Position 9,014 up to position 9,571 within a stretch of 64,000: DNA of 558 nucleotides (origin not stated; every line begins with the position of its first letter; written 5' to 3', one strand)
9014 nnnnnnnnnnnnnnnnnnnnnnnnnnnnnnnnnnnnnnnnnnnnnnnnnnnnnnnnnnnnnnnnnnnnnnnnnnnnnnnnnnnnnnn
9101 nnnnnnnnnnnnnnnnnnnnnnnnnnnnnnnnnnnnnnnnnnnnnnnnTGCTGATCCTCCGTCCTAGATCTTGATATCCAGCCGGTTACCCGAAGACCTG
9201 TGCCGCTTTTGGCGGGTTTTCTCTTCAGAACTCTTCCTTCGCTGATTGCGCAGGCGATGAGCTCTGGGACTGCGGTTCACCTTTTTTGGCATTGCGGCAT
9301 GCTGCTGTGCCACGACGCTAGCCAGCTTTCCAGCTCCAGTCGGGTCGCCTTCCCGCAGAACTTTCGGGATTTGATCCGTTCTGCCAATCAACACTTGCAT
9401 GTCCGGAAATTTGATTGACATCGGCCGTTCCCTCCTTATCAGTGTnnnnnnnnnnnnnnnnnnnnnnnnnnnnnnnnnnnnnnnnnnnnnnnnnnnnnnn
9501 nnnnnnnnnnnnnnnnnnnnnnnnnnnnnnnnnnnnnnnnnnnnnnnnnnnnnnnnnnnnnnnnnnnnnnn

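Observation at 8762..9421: Two uncharacterised small ORFs translationally coupled to the end of the sigD operon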

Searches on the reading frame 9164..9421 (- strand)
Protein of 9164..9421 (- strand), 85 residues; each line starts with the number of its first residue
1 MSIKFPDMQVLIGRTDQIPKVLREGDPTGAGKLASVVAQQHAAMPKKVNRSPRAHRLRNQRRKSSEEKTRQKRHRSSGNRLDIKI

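Call 3: search_protein_families(library=pfam, proteins=[window:9164-9421:-], max_evalue=1)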
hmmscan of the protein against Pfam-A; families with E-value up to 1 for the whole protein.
window:9164-9421:- (85 aa): 0 families

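Call 4: search_protein_families(library=ncbifam, proteins=[window:9164-9421:-], max_evalue=1)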
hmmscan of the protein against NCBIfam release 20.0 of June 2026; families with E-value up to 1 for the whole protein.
window:9164-9421:- (85 aa): 0 families

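Call 6: find_homologous_proteins(query=window:9164-9421:-, max_evalue=0.01)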
Query window:9164-9421:- (85 aa): 19 proteins with E <= 0.01 among 19 candidates.
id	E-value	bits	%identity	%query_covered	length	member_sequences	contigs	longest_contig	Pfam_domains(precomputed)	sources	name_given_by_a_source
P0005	2.2e-46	172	99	100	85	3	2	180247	-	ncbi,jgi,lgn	jgi:hypothetical protein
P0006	7.3e-32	126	76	100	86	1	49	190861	-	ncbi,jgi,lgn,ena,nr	ncbi:MAG TPA: hypothetical protein GX739_05880 [Firmicutes bacterium]|nr:hypothetical protein [Bacil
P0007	1.8e-31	125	76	100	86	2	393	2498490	-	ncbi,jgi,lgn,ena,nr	ncbi:MAG: hypothetical protein WAP20_00735 [Limnochordia bacterium]|jgi:hypothetical protein|nr:hypo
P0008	1.2e-29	119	74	100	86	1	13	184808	-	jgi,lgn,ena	-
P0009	1.2e-24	103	60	100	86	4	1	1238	-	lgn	-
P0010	1.9e-24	103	64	100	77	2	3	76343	-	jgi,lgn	-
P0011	8.6e-23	98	67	82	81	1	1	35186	-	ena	-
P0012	7.0e-21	91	53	100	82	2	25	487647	-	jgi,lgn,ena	-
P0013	9.6e-21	91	55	99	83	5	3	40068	-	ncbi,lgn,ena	-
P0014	1.8e-20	90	55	99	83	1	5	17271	-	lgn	-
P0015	2.5e-17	80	87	55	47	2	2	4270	-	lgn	-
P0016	3.4e-17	80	52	99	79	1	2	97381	-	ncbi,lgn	-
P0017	4.6e-17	79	59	75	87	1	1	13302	-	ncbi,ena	-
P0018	1.2e-16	78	69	65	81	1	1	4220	-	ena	-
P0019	2.3e-15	74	78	54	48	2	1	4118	-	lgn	-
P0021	2.4e-14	71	48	99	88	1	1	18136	-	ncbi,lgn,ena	-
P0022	4.5e-14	70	44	99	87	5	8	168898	-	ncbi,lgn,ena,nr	ncbi:MAG: hypothetical protein GX208_08140 [Firmicutes bacterium]|nr:hypothetical protein [Bacillota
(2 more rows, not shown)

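Call 23: find_encoding_contigs(protein=P0007, flank=6000, max_places=2)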
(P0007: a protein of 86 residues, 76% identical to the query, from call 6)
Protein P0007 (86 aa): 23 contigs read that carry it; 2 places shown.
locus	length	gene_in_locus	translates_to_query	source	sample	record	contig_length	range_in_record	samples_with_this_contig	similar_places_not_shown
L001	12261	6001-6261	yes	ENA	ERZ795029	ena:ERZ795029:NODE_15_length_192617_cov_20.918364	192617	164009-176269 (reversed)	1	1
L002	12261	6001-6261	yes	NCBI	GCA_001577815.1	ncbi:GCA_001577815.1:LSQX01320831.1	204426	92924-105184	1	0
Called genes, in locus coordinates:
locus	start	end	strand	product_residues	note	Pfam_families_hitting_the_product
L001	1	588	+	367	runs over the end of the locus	PF01312:Bac_export_2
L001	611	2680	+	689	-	PF00771:FHIPEP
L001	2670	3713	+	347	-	PF00448:SRP54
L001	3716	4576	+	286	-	PF10609:ParA, PF01656:CbiA, PF13614:AAA_31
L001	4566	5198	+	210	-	PF12945:PilZNR, PF07238:PilZ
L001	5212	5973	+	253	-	PF04542:Sigma70_r2, PF04539:Sigma70_r3, PF08281:Sigma70_r4_2 (weak), PF04545:Sigma70_r4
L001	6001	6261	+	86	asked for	-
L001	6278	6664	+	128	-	PF19610:DUF6115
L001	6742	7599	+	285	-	PF00318:Ribosomal_S2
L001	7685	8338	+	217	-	PF00889:EF_TS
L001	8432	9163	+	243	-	PF00696:AA_kinase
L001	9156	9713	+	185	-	PF01765:RRF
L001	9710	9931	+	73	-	-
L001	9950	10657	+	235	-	PF01255:Prenyltransf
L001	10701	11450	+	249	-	PF01148:CTP_transf_1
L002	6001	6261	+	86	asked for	-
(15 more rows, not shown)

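Call 24: find_encoding_contigs(protein=P0022, flank=5000, max_places=1)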
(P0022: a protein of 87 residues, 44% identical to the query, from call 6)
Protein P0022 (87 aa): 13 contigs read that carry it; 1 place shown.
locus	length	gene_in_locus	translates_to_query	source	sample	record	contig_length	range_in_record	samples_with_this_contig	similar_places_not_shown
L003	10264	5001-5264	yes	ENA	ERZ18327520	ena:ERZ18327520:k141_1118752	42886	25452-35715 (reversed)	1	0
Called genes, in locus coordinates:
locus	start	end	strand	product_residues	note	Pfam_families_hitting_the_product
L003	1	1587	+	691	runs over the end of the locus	PF00771:FHIPEP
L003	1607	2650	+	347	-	PF00448:SRP54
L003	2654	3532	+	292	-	PF10609:ParA, PF00142:Fer4_NifH (weak), PF01656:CbiA, PF02374:ArsA_ATPase (faint), PF06564:CBP_BcsQ (weak), PF07015:VirC1 (faint), PF09140:MipZ (weak), PF13614:AAA_31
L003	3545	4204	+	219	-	PF12945:PilZNR, PF07238:PilZ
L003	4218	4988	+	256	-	PF04542:Sigma70_r2, PF04539:Sigma70_r3, PF04545:Sigma70_r4, PF08281:Sigma70_r4_2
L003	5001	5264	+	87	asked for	-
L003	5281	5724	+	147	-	PF19610:DUF6115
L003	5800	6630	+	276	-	PF00318:Ribosomal_S2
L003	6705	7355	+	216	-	PF00889:EF_TS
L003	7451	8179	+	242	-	PF00696:AA_kinase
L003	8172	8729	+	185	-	PF01765:RRF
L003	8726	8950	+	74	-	-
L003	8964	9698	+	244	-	PF01255:Prenyltransf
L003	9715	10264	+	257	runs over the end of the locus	PF01148:CTP_transf_1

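Call 25: find_encoding_contigs(protein=P0021, flank=5000, max_places=1)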
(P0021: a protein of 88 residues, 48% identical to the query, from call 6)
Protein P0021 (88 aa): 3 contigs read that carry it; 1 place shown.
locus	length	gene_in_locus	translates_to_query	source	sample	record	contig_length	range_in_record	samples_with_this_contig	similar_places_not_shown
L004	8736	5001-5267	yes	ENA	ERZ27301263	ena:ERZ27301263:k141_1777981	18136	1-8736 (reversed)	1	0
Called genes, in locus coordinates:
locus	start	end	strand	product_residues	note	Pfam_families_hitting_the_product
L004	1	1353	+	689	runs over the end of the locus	PF00771:FHIPEP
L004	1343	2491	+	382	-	PF00448:SRP54, PF13401:AAA_22 (weak), PF01656:CbiA (weak)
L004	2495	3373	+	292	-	PF00142:Fer4_NifH (weak), PF01656:CbiA, PF02374:ArsA_ATPase (weak), PF06564:CBP_BcsQ (faint), PF09140:MipZ (weak), PF10609:ParA, PF13614:AAA_31, PF10609:ParA (weak)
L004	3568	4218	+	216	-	PF12945:PilZNR, PF07238:PilZ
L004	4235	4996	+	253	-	PF04542:Sigma70_r2, PF04539:Sigma70_r3, PF08281:Sigma70_r4_2 (weak), PF04545:Sigma70_r4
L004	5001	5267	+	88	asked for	-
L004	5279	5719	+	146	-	PF19610:DUF6115 (weak)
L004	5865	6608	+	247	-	PF00318:Ribosomal_S2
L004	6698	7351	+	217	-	PF00889:EF_TS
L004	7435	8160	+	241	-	PF00696:AA_kinase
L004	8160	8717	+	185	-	PF01765:RRF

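Call 26: find_encoding_contigs(protein=P0012, flank=5000, max_places=1)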
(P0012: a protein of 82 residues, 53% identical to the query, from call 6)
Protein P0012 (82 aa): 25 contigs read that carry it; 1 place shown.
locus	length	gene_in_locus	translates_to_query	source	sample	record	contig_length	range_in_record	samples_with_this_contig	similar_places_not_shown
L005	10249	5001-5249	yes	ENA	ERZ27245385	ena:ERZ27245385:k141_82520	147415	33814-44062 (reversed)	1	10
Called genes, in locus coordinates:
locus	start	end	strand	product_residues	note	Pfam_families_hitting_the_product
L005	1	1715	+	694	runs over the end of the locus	PF00771:FHIPEP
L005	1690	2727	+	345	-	PF01695:IstB_IS21 (faint), PF00448:SRP54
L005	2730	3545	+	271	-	PF01656:CbiA, PF10609:ParA, PF13614:AAA_31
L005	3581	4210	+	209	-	PF12945:PilZNR, PF07238:PilZ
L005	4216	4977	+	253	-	PF04542:Sigma70_r2, PF04539:Sigma70_r3, PF08281:Sigma70_r4_2, PF04545:Sigma70_r4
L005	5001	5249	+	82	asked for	-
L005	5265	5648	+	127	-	PF19610:DUF6115, PF10975:DUF2802 (faint)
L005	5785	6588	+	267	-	PF00318:Ribosomal_S2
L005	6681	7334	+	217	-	PF00889:EF_TS, PF25025:EF-Ts_N (weak)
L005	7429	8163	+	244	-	PF00696:AA_kinase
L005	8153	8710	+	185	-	PF01765:RRF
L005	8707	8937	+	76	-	-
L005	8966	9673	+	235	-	PF01255:Prenyltransf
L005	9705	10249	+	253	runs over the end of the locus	PF01148:CTP_transf_1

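Call 33: search_protein_representatives(alignment_id=A1)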
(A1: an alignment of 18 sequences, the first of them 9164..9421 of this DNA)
Query: 18 sequences, 86 profile positions. Proteins with E-value up to 0.001 (for the whole library): 15; up to 1e-10: 7; up to 1e-30: 0. The best 15 are listed.
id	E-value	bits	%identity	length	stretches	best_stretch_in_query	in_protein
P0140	1.7e-25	105.4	-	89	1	1-86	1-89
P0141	3.7e-22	94.7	-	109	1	1-81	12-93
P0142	5.2e-22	94.2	-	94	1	1-81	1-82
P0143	2.9e-19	85.4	-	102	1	1-68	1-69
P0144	6.9e-17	77.8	-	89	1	1-69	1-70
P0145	7.3e-17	77.7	-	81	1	10-86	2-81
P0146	7.8e-16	74.4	-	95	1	1-85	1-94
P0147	1.6e-09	54.2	-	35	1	1-24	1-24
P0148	4.0e-07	46.5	-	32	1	1-27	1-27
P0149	2.3e-06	44.1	-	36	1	1-26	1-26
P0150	3.6e-05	40.2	-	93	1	1-85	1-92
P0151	1.1e-04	38.6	-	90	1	1-86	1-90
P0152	3.9e-04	36.9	-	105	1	1-80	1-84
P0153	8.1e-04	35.9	-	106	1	1-73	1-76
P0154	9.0e-04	35.7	-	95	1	1-86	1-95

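Call 36: predict_structure(alignment_id=A1)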
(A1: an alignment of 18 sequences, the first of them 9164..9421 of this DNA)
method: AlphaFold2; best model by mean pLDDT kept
length: 85 residues; sequences in the alignment: 18
mean_pLDDT: 63.1   pTM: 0.23
mean pLDDT of the five models: 63.1, 62.1, 61.5, 61.4, 59.9
residues with pLDDT >= 90: 0; 70-90: 19; 50-70: 62; < 50: 4
segments of 3 or more residues with pLDDT < 50: none
pLDDT, mean of each block of 10 residues (from residue 1): 64 60 56 61 64 74 74 57 52
secondary structure, 60 per line:
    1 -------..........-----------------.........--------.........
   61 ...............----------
elements in order: H8-17 H35-43 H52-75

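Call 37: find_related_loci(query=A7, collection=genome_contigs, flank=4000)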
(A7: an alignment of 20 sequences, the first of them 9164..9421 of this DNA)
Query A7 (85 aa) in genome_contigs; peptide patterns used: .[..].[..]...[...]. (x = any residue, [..] = any of these).
34 stretches matched a pattern; 31 encode a relative of the query (tblastn E <= 1e-3); 31 distinct loci.
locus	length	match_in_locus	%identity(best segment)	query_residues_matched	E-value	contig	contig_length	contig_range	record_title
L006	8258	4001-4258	76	1-85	2e-38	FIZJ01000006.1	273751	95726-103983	uncultured Clostridia bacterium genome assembly, contig: 270, whole genome shotgun sequence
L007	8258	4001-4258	76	1-85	4e-33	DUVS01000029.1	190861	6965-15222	MAG TPA_asm: Bacillota bacterium isolate AS08sgBPME_46 204755_AS08, whole genome shotgun sequence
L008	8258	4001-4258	62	1-85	2e-31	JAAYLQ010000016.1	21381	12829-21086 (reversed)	MAG: Bacillota bacterium isolate AS15tlH2ME_94 3661_AS15, whole genome shotgun sequence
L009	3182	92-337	54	1-84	1e-22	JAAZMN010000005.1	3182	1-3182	MAG: Bacillota bacterium isolate AS23ysBPME_69 4075_AS23, whole genome shotgun sequence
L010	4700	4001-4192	59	1-64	1e-20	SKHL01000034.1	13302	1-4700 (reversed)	MAG: Limnochordia bacterium isolate CSBr16_202 CSBr16-4676, whole genome shotgun sequence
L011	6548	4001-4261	48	1-84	3e-20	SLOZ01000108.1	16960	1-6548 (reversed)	MAG: Limnochordia bacterium isolate CSSed165cm_473 CSSed16-5cm-9297, whole genome shotgun sequence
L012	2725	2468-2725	47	1-80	1e-19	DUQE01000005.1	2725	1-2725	MAG TPA_asm: Bacillota bacterium isolate AS08sgBPME_382 17858_AS08, whole genome shotgun sequence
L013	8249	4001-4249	47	1-84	1e-18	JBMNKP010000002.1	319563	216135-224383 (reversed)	MAG: Limnochordia bacterium isolate SBF912LR0HQ0121 contig_51944, whole genome shotgun sequence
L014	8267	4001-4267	43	1-85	1e-18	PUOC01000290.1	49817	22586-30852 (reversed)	MAG: Clostridiales bacterium isolate B1Sed10_159 B1-Sed10-C381, whole genome shotgun sequence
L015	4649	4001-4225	43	1-75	2e-18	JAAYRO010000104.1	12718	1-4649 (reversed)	MAG: Bacillota bacterium isolate AS23ysBPME_205 90117_AS23, whole genome shotgun sequence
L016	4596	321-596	47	1-84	5e-18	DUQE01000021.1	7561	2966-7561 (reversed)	MAG TPA_asm: Bacillota bacterium isolate AS08sgBPME_382 47233_AS08, whole genome shotgun sequence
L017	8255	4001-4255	44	1-83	6e-18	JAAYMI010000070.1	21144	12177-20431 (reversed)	MAG: Bacillota bacterium isolate AS20ysBPTH_179 35245_AS20, whole genome shotgun sequence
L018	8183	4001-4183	52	1-61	9e-18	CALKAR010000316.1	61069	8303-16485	MAG TPA_asm: uncultured Peptococcaceae bacterium isolate SRR6713631_bin.102_CONCOCT_v1.1_MAG genome assembly, contig: ER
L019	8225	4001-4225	45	1-77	1e-17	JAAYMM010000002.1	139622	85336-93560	MAG: Bacillota bacterium isolate AS20ysBPTH_25 1030_AS20, whole genome shotgun sequence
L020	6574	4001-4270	39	1-84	1e-17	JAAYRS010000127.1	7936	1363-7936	MAG: Bacillota bacterium isolate AS23ysBPME_23 188266_AS23, whole genome shotgun sequence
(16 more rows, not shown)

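Call 43: list_cluster_members(proteins=[P0150, P0151, P0152, P0153, P0154, P0140, P0141, P0142, P0146])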
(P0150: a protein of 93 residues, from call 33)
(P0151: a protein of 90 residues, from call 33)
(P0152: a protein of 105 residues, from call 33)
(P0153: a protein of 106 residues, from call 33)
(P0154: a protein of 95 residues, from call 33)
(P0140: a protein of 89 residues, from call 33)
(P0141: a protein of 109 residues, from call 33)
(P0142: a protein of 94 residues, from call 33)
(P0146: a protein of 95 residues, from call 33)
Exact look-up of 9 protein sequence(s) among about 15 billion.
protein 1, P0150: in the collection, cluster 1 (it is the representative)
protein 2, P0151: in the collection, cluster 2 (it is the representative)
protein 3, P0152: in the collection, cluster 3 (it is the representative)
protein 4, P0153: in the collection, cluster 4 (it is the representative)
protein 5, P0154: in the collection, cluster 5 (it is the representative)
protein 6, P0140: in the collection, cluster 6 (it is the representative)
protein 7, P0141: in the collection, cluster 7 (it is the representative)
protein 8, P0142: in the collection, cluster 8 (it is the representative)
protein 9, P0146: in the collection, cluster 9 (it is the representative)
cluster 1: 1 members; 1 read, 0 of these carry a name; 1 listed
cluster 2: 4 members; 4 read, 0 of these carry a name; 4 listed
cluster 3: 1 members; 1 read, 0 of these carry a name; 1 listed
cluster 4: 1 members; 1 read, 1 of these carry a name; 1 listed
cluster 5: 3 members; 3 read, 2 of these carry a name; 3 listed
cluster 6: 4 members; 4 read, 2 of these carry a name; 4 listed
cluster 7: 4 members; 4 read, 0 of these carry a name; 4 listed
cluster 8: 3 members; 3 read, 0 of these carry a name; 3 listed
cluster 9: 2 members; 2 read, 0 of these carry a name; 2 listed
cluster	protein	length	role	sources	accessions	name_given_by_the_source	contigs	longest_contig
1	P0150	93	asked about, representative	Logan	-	-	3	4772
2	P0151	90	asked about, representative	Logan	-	-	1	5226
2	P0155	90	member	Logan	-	-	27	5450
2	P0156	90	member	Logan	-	-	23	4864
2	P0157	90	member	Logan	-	-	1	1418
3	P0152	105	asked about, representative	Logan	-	-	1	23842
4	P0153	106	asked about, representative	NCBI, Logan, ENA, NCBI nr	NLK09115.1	MAG: hypothetical protein GX316_10545 [Firmicutes bacterium] | hypothetical protein [Bacillota bacterium]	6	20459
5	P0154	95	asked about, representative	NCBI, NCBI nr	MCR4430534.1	MAG: hypothetical protein NUV45_05895 [Tepidanaerobacteraceae bacterium] | hypothetical protein [Tepidanaerobacteraceae bacterium]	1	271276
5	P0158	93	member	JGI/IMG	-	hypothetical protein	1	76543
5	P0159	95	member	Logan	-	-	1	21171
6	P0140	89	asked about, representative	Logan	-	-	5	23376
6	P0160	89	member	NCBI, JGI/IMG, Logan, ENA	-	hypothetical protein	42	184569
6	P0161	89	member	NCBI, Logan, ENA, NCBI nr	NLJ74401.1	MAG: hypothetical protein GX331_05345 [Firmicutes bacterium] | hypothetical protein [Bacillota bacterium]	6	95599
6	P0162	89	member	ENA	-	-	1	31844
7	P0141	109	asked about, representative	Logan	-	-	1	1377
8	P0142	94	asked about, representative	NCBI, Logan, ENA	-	-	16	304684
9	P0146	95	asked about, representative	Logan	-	-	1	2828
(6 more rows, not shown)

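Call 46: find_encoding_contigs(protein=P0154, flank=4000, max_places=1)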
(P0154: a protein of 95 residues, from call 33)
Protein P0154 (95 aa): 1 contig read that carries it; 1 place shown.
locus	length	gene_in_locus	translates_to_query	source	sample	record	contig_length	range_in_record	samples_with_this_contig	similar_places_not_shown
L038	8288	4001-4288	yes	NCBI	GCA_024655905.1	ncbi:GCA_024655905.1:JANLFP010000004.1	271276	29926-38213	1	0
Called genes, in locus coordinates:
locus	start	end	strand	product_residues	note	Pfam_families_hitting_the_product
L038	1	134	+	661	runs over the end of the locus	PF01627:Hpt, PF07194:P2, PF02895:H-kinase_dim, PF02518:HATPase_c, PF01584:CheW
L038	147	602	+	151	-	PF01584:CheW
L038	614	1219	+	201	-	PF04509:CheC, PF13690:CheX, PF04509:CheC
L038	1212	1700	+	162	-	PF03975:CheD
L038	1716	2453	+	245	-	PF04542:Sigma70_r2, PF04539:Sigma70_r3 (faint), PF08281:Sigma70_r4_2, PF04545:Sigma70_r4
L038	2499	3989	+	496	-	PF20250:FapA_N, PF03961:FapA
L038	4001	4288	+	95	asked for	-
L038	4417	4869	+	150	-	PF02082:Rrf2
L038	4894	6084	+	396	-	PF00266:Aminotran_5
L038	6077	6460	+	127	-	PF01592:NifU_N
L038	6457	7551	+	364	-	PF00764:Arginosuc_synth (weak), PF01171:ATP_bind_3 (faint), PF02568:ThiI (faint), PF03054:tRNA_Me_trans, PF06508:QueC (weak), PF20259:tRNA_Me_trans_M, PF20258:tRNA_Me_trans_C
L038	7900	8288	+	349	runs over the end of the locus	PF01594:AI-2E_transport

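Call 47: find_encoding_contigs(protein=P0153, flank=4000, max_places=1)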
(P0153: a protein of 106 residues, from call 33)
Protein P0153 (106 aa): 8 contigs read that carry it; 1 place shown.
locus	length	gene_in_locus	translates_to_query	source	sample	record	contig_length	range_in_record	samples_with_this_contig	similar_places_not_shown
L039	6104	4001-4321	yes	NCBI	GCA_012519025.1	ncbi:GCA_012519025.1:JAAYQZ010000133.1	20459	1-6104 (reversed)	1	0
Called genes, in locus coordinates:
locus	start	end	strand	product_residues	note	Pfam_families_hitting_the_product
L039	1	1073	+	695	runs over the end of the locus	-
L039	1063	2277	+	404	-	PF00004:AAA (faint), PF00448:SRP54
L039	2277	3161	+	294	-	PF00142:Fer4_NifH, PF02374:ArsA_ATPase (weak), PF06564:CBP_BcsQ, PF09140:MipZ (weak), PF10609:ParA, PF13614:AAA_31, PF01656:CbiA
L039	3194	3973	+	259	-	PF04542:Sigma70_r2, PF08281:Sigma70_r4_2, PF04545:Sigma70_r4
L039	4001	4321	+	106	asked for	-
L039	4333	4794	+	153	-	PF19610:DUF6115, PF10975:DUF2802 (weak)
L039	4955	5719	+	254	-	PF00318:Ribosomal_S2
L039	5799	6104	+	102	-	PF00889:EF_TS (faint)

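Call 48: find_encoding_contigs(protein=P0152, flank=4000, max_places=1)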
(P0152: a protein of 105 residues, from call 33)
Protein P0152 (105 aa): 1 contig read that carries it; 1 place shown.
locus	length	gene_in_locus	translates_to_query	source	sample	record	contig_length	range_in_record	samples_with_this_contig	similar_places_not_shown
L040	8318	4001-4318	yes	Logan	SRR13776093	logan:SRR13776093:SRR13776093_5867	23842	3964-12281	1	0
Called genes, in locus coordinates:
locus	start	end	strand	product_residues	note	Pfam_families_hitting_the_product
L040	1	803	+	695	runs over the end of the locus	PF00771:FHIPEP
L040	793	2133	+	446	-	PF00004:AAA (faint), PF00448:SRP54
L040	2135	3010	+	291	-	PF02374:ArsA_ATPase (faint), PF09140:MipZ (faint), PF10609:ParA, PF13614:AAA_31, PF01656:CbiA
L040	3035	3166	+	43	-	-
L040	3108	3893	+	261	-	PF13384:HTH_23 (faint), PF04542:Sigma70_r2, PF04539:Sigma70_r3, PF08281:Sigma70_r4_2, PF04545:Sigma70_r4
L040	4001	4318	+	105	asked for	-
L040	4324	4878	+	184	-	PF19610:DUF6115, PF10975:DUF2802 (weak)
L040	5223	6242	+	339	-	PF00356:LacI, PF00532:Peripla_BP_1, PF13407:Peripla_BP_4, PF13377:Peripla_BP_3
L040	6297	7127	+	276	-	PF01261:AP_endonuc_2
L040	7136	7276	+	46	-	-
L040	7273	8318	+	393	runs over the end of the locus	PF08240:ADH_N, PF16912:Glu_dehyd_C (weak), PF00107:ADH_zinc_N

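Call 60: search_solved_structures(query=A7, max_evalue=10)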
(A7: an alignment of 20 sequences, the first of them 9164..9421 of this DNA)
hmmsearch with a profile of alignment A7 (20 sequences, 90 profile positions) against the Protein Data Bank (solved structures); distinct sequences matched with E-value up to 10: 5.
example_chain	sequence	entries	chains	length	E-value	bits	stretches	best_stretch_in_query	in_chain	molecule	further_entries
3g2f_A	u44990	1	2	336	0.81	13.7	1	5-23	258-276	Bone morphogenetic protein receptor type-2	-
6unp_A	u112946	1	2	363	0.98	13.5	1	5-22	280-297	Bone morphogenetic protein receptor type-2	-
5khl_B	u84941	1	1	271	1.6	12.7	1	10-47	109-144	Hemin ABC transporter, periplasmic hemin-binding protein HutB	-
8j0s_b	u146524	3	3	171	3.4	11.7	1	6-78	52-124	ATP synthase subunit b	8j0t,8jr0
8fcl_G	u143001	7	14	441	9.3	10.3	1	18-67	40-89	UBX domain-containing protein 6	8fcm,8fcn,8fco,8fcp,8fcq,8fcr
